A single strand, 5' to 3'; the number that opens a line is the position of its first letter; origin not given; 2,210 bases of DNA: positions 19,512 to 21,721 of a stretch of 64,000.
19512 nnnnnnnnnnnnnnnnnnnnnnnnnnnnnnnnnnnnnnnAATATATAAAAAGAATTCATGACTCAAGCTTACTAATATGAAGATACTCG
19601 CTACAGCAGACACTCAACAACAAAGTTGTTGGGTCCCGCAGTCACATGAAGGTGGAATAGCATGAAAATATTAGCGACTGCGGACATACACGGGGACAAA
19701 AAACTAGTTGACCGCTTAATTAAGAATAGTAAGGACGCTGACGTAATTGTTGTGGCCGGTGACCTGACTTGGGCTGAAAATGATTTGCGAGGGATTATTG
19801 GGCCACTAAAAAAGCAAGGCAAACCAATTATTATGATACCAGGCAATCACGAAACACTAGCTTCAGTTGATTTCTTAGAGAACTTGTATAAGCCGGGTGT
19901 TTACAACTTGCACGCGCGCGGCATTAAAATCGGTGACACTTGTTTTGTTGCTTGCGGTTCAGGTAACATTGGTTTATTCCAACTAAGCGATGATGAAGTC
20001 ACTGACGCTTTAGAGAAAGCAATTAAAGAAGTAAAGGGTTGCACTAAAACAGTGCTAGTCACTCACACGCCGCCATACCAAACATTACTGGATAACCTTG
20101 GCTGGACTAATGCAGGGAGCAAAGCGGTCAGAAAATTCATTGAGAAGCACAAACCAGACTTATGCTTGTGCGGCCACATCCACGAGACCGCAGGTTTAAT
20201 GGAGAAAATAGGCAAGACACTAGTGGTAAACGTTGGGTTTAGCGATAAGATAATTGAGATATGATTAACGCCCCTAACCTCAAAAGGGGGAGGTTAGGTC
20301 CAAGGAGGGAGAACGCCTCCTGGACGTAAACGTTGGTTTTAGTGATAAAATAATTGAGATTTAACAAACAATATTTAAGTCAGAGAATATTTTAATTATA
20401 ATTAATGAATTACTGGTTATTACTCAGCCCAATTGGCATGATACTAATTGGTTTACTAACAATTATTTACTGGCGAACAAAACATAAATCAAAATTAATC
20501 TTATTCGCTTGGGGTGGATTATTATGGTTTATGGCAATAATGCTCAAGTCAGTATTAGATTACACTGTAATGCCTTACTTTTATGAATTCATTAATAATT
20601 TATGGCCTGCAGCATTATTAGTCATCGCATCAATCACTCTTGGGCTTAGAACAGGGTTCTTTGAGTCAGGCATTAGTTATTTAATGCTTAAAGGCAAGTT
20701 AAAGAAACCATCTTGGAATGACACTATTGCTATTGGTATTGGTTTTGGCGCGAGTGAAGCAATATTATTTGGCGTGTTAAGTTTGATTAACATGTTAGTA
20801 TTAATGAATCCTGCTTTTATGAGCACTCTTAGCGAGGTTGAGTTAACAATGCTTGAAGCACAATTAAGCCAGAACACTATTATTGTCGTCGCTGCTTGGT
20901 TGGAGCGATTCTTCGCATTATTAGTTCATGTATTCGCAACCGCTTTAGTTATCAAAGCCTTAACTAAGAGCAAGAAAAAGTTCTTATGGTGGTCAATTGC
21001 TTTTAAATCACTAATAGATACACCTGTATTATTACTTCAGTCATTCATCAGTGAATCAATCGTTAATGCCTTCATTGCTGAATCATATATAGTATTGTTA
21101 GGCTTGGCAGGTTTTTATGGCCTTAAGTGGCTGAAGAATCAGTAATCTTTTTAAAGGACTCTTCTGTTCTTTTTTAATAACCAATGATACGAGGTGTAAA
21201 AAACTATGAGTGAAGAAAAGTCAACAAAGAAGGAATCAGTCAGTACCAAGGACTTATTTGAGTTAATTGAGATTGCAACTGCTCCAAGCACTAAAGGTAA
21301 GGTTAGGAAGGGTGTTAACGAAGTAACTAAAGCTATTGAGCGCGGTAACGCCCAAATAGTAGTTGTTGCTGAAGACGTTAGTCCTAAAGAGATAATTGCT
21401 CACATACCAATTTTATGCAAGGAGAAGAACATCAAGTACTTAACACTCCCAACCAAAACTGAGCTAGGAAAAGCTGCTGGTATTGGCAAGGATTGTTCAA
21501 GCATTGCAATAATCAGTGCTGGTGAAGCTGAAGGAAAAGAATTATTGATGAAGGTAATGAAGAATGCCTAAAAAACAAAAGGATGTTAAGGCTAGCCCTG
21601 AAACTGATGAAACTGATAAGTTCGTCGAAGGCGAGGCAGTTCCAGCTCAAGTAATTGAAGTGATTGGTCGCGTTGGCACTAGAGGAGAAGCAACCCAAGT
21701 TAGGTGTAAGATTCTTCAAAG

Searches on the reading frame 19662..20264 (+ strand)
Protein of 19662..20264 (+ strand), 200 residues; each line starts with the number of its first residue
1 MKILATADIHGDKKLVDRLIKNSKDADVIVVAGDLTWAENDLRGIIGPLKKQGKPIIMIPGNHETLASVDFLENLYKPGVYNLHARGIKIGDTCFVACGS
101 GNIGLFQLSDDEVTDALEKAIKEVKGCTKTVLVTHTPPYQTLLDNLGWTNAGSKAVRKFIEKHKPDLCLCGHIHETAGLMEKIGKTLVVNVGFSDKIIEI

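Call 10: search_protein_families(library=pfam, proteins=[window:19662-20264:+], max_evalue=0.01)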
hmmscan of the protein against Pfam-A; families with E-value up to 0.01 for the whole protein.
window:19662-20264:+ (200 aa): 3 families
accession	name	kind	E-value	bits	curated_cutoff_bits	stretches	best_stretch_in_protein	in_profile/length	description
PF00149.33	Metallophos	-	6.6e-20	72.8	21.5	1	1-175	1-190/191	Calcineurin-like phosphoesterase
PF12850.12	Metallophos_2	-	5.8e-15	56.1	27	1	1-192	1-133/154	Calcineurin-like phosphoesterase superfamily domain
PF14582.11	Metallophos_3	-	8.5e-15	55.2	28.2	2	119-192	166-237/259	Metallophosphoesterase, calcineurin superfamily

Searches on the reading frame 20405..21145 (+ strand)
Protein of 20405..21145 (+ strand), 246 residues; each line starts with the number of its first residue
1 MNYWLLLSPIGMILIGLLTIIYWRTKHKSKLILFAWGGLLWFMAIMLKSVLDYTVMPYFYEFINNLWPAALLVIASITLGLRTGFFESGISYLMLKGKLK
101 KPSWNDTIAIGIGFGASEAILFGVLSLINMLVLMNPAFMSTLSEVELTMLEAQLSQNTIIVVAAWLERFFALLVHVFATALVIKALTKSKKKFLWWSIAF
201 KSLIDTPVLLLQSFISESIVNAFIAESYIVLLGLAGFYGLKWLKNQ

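Call 48: search_protein_families(library=pfam, proteins=[window:20405-21145:+], max_evalue=0.001)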
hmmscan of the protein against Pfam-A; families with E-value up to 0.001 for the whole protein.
window:20405-21145:+ (246 aa): 1 family
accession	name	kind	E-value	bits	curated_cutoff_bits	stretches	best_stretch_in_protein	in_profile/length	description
PF10086.14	YhfC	-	5.9e-28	98.3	24.2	1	12-224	2-217/222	YhfC intramembrane metalloprotease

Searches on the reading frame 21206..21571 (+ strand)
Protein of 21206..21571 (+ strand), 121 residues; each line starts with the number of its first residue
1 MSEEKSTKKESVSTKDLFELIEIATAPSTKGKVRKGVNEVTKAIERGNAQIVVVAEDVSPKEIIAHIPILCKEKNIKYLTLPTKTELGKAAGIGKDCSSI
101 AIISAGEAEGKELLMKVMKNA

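Call 48: search_protein_families(library=pfam, proteins=[window:21206-21571:+], max_evalue=0.001)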
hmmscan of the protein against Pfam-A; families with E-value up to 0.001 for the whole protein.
window:21206-21571:+ (121 aa): 2 families
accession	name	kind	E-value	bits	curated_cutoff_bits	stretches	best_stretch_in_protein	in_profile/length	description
PF01248.31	Ribosomal_L7Ae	-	6.3e-25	87.1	22.1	1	29-109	12-92/95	Ribosomal protein L7Ae/L30e/S12e/Gadd45 family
PF08228.16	RNase_P_pop3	-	0.00027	21.5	22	1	26-108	49-135/158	RNase P subunit Pop3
